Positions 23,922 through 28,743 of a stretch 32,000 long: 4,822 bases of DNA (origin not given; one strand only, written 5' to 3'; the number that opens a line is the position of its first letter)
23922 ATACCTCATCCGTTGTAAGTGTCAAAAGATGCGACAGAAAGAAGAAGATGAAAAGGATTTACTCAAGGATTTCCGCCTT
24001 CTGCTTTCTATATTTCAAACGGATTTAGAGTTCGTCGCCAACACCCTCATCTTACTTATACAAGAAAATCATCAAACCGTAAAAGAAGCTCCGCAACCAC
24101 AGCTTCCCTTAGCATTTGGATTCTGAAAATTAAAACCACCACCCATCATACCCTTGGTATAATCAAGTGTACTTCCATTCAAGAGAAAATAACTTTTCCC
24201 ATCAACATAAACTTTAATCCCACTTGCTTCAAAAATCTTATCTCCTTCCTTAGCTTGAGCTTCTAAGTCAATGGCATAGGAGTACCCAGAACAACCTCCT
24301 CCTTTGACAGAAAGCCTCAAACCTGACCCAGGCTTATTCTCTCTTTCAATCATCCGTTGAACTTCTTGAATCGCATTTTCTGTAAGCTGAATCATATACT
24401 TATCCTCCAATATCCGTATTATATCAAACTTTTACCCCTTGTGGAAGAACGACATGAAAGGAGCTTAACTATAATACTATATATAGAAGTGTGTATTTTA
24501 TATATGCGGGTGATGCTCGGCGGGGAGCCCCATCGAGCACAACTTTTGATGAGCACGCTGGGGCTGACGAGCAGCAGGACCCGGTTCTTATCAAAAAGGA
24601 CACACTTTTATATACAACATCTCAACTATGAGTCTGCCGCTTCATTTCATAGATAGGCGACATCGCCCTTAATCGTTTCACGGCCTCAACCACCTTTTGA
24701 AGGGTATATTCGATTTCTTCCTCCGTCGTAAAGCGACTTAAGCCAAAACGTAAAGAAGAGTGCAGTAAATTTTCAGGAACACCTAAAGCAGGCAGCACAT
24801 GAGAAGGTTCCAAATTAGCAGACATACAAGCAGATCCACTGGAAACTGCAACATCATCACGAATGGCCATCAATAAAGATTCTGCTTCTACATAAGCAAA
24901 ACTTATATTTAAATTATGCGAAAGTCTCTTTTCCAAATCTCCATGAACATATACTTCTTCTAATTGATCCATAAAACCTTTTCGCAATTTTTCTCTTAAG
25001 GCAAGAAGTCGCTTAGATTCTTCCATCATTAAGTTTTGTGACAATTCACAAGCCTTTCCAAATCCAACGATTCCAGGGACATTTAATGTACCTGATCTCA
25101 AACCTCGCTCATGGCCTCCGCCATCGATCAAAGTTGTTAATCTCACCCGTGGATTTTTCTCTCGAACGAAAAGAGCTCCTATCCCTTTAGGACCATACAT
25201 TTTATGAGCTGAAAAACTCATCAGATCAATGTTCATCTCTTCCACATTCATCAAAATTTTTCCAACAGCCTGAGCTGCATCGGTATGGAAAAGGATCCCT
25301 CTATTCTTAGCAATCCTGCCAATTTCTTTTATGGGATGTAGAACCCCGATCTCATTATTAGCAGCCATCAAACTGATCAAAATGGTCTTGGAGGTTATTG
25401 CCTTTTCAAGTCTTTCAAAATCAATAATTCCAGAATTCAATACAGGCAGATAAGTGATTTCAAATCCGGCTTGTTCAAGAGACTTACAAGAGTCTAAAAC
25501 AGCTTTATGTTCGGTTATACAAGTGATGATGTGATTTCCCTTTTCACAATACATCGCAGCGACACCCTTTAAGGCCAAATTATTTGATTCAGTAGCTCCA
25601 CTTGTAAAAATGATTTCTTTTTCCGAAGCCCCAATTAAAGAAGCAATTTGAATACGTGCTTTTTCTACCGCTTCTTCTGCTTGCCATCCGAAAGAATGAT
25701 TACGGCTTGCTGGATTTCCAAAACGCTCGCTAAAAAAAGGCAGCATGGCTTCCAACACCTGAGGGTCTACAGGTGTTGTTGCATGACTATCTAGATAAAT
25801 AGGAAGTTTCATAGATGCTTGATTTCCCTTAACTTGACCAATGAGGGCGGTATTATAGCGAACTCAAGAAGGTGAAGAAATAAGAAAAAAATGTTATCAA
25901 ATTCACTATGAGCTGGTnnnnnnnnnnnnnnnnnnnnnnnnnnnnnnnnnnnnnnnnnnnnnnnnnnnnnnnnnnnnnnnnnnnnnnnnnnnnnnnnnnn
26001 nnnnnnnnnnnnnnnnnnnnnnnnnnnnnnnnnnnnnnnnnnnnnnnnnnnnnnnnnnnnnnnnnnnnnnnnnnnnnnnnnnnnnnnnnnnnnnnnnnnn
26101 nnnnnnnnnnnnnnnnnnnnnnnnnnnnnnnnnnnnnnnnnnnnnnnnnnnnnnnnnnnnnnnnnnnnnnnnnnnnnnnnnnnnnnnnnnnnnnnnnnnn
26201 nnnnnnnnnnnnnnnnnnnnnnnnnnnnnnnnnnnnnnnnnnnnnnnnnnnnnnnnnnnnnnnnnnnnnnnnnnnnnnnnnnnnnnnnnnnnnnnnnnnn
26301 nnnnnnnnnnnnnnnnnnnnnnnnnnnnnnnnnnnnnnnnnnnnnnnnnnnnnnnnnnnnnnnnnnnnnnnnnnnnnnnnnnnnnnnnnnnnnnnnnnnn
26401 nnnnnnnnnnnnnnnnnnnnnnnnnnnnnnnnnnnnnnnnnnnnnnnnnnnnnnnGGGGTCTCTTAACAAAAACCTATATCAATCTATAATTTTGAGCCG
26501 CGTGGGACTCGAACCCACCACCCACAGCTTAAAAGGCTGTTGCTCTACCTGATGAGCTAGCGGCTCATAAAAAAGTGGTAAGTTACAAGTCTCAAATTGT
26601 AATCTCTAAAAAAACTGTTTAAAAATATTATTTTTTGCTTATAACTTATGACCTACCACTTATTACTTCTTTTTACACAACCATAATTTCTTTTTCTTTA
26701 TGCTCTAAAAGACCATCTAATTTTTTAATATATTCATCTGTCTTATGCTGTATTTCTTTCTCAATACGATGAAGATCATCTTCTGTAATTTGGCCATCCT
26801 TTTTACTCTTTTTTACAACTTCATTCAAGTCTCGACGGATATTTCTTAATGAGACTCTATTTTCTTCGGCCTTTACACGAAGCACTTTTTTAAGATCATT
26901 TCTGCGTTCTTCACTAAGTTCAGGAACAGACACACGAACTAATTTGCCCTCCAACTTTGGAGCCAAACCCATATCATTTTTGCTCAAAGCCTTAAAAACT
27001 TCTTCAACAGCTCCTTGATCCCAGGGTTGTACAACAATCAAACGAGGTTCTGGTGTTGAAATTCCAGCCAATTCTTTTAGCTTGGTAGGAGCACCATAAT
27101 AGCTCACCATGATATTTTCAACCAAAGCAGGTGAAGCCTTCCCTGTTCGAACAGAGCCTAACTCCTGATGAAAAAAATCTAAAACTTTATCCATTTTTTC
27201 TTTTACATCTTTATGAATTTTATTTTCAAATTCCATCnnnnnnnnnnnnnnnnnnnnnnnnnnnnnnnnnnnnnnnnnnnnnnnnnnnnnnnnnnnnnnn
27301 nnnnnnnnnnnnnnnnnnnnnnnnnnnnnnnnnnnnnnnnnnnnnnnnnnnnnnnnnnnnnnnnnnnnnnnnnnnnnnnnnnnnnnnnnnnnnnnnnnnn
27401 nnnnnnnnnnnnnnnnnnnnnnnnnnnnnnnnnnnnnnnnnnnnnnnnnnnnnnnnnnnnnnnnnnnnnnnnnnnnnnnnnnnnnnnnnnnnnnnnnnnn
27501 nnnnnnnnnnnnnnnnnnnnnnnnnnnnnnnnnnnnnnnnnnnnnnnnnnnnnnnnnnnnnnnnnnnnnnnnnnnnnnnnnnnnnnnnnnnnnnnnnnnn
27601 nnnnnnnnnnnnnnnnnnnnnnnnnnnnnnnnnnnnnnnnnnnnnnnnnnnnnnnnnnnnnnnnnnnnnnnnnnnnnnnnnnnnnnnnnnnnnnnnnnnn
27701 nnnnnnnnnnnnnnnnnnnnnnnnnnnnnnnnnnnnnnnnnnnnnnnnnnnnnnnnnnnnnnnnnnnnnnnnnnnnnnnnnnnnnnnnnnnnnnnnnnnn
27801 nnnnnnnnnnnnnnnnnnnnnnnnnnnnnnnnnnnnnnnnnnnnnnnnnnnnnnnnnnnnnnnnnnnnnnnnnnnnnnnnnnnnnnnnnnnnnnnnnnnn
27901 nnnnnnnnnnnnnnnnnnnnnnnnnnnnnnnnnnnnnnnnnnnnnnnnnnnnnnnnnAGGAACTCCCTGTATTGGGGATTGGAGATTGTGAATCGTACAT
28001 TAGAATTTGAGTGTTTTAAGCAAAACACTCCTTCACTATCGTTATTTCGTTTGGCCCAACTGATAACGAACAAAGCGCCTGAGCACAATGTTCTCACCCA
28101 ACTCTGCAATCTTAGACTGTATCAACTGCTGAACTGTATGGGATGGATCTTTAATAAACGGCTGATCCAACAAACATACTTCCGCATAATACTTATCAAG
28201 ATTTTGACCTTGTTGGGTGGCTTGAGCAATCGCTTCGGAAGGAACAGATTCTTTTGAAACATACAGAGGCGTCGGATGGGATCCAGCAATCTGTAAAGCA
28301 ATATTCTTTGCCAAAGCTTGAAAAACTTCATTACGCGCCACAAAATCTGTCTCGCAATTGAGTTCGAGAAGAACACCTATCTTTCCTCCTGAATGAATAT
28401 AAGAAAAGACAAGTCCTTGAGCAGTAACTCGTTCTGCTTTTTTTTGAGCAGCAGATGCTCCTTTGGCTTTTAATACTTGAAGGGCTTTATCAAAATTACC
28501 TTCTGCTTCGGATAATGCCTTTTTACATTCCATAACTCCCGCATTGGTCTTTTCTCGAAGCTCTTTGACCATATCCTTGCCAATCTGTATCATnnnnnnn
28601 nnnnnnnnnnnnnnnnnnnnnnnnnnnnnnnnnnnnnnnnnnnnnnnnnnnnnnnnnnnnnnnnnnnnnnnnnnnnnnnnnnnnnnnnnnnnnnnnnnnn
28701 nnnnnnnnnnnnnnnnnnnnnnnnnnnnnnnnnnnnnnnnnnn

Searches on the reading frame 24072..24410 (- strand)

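Call 44: search_protein_families(library=pfam, proteins=[window:24072-24410:-], max_evalue=0.001)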
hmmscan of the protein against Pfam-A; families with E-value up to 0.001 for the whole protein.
window:24072-24410:- (112 aa): 1 family
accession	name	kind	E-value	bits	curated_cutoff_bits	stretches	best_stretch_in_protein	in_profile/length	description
PF01521.26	Fe-S_biosyn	-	5.6e-21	75.3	26.3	1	7-107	3-109/110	Iron-sulphur cluster biosynthesis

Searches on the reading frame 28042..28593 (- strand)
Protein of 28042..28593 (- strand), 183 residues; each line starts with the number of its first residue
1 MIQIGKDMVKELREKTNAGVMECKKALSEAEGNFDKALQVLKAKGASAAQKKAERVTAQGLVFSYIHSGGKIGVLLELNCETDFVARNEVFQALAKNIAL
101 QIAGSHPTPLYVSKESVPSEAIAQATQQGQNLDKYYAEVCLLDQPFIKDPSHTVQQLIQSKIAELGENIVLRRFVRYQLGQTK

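Call 44: search_protein_families(library=pfam, proteins=[window:28042-28593:-], max_evalue=0.001)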
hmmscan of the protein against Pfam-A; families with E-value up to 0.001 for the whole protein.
window:28042-28593:- (183 aa): 1 family
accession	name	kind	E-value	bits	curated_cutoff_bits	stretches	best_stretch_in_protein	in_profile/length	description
PF00889.24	EF_TS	-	9.2e-25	87.9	27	2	3-126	21-136/204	Elongation factor TS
